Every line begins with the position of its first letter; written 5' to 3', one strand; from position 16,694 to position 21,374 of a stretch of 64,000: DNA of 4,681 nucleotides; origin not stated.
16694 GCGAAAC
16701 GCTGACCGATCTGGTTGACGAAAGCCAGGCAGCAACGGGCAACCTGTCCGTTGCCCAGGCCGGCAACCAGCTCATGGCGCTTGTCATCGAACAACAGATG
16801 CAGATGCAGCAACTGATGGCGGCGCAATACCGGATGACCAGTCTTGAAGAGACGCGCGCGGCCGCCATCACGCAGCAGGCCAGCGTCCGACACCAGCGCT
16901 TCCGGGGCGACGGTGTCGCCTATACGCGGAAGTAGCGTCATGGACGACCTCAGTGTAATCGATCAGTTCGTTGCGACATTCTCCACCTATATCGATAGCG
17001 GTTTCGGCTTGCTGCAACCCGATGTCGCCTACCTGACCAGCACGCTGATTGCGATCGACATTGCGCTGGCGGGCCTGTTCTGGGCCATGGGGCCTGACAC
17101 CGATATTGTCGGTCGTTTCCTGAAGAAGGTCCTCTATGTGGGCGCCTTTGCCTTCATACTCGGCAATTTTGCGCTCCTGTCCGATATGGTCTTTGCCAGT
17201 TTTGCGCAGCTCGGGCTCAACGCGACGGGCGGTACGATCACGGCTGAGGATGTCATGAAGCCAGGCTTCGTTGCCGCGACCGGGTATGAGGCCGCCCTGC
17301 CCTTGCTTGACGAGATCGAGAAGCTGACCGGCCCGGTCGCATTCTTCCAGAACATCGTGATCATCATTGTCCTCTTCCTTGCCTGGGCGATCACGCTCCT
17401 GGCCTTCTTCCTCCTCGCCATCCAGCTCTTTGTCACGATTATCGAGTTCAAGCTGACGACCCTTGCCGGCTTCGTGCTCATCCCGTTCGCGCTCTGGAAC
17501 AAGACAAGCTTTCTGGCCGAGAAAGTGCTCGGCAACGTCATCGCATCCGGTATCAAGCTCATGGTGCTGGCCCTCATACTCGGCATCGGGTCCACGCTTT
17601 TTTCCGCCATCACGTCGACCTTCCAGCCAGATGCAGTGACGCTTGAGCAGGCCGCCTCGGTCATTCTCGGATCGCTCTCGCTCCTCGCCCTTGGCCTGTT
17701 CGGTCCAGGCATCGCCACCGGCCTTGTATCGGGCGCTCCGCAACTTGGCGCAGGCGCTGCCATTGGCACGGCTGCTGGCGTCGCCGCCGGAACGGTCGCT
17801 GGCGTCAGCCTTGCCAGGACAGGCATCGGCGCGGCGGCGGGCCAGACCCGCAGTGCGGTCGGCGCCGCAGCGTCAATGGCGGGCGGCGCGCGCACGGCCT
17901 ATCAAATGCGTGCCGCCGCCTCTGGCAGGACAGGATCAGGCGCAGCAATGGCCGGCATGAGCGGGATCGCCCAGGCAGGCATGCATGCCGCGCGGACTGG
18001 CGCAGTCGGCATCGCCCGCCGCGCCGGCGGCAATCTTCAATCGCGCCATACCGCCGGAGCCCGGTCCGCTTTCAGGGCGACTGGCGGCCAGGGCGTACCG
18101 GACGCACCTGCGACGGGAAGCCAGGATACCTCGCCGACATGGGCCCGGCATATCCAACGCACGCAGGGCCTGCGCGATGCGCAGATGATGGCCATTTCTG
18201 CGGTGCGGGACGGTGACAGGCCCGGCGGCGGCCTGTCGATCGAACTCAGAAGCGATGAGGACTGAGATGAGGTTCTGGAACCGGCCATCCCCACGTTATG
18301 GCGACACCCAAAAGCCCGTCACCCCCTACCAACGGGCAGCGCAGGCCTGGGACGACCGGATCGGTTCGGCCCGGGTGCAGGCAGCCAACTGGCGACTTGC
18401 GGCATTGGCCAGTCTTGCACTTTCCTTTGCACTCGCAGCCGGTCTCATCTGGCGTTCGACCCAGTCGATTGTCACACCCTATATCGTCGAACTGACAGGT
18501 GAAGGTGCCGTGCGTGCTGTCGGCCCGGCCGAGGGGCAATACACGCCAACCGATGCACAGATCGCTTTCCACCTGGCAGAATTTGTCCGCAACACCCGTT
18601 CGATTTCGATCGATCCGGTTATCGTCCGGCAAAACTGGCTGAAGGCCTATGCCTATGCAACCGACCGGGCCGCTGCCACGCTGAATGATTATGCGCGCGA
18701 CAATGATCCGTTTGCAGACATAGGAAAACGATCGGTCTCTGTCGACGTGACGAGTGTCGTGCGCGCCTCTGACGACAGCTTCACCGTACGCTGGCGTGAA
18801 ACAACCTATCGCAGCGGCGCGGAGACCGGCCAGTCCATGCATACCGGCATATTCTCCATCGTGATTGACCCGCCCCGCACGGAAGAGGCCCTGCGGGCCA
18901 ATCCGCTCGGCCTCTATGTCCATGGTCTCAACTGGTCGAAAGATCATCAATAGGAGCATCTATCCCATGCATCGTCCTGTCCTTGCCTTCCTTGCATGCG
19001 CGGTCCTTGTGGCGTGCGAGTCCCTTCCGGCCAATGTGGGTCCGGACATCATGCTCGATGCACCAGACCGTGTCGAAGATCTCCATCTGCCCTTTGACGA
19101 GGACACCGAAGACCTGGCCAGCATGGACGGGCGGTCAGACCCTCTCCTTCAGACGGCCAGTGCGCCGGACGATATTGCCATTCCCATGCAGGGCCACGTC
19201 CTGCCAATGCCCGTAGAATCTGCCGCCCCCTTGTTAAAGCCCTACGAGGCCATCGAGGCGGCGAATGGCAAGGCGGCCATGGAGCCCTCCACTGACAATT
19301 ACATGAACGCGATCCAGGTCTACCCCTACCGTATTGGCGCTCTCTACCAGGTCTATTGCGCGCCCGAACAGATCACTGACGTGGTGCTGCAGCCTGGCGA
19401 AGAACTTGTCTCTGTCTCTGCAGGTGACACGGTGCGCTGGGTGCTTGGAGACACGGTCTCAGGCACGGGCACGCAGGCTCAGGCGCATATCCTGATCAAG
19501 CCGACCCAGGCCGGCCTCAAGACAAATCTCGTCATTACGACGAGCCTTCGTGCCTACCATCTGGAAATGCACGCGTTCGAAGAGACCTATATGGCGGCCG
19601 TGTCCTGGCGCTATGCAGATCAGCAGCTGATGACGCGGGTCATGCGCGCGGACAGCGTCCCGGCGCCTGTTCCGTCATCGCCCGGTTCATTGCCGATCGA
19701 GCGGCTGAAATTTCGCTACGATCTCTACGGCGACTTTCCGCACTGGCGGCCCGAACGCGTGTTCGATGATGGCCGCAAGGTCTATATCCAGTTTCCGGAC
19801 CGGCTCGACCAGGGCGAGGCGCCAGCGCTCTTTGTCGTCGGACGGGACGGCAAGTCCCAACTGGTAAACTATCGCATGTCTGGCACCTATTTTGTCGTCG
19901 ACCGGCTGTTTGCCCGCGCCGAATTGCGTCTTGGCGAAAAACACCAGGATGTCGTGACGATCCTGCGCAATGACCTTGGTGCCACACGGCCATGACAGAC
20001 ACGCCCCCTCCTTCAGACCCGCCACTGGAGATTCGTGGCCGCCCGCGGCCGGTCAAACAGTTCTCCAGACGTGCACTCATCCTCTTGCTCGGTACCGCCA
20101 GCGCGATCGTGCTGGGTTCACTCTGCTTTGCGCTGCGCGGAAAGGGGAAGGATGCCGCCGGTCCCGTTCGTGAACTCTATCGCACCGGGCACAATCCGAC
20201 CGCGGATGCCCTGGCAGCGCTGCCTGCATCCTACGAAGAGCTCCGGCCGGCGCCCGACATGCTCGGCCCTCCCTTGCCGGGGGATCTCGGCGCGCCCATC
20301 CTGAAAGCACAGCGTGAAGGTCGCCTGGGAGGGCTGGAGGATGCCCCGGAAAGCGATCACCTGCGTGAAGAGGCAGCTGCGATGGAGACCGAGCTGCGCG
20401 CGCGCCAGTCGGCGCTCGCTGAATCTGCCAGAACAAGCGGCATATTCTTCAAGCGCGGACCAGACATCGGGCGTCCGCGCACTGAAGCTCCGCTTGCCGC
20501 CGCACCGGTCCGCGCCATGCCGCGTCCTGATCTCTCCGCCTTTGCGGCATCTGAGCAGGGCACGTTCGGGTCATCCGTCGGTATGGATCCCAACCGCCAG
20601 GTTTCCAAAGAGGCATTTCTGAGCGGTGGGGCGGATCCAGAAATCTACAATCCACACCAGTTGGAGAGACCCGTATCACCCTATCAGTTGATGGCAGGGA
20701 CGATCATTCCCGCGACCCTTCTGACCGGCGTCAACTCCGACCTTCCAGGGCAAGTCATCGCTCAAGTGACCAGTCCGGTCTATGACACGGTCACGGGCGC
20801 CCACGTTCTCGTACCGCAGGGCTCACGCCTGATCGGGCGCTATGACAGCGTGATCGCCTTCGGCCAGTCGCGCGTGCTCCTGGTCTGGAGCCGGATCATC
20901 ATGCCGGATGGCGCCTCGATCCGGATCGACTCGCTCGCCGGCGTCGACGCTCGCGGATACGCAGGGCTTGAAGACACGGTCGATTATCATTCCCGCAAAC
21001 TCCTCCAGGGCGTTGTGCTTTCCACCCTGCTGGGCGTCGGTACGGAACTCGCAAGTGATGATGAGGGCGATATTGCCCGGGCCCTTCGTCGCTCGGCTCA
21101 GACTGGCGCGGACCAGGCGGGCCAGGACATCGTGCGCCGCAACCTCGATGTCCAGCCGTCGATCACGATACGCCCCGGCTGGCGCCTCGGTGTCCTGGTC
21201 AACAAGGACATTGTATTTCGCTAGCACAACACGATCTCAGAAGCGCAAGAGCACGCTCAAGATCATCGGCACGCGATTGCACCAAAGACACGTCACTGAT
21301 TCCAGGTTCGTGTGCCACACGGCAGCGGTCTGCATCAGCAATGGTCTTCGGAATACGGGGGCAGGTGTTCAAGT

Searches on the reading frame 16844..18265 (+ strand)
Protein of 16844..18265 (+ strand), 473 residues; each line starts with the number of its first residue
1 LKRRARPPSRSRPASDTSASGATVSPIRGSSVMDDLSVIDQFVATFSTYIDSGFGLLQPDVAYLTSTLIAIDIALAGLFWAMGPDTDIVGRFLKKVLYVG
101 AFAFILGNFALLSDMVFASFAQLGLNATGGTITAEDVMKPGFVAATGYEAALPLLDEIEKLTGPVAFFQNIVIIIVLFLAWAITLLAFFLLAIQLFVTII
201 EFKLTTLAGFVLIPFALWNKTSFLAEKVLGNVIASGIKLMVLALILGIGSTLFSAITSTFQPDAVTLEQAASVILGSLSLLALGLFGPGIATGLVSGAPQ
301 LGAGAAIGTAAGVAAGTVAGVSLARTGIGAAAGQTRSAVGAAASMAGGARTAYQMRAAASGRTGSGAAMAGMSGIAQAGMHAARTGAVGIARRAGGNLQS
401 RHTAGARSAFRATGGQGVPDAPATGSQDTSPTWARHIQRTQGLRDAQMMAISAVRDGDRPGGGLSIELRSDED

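Call 74: search_protein_families(library=pfam, proteins=[window:16844-18265:+], max_evalue=0.00001)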
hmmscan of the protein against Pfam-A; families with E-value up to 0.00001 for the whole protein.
window:16844-18265:+ (473 aa): 1 family
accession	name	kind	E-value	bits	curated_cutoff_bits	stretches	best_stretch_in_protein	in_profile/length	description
PF04610.19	TrbL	-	2e-47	162.2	25.9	1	69-286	1-214/215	TrbL/VirB6 plasmid conjugal transfer protein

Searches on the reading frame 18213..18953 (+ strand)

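Call 74: search_protein_families(library=pfam, proteins=[window:18213-18953:+], max_evalue=0.00001)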
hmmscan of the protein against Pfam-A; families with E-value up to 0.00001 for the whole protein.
window:18213-18953:+ (246 aa): 1 family
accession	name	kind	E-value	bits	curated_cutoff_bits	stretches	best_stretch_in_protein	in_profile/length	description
PF04335.19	VirB8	-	3.9e-63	213.6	23.2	1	41-244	1-213/213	VirB8 protein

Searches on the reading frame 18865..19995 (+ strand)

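Call 74: search_protein_families(library=pfam, proteins=[window:18865-19995:+], max_evalue=0.00001)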
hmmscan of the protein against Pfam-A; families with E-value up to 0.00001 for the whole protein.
window:18865-19995:+ (376 aa): 1 family
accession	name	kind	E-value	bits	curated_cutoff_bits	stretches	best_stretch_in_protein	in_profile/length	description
PF03524.21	CagX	-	7.6e-68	228.7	34.2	1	148-368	1-197/198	Conjugal transfer protein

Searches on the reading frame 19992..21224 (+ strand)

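Call 74: search_protein_families(library=pfam, proteins=[window:19992-21224:+], max_evalue=0.00001)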
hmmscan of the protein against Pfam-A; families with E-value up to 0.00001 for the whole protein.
window:19992-21224:+ (410 aa): 1 family
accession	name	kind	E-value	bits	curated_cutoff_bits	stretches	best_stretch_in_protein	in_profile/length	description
PF03743.19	TrbI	-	8.1e-59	199.1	35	1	233-409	2-188/188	Bacterial conjugation TrbI-like protein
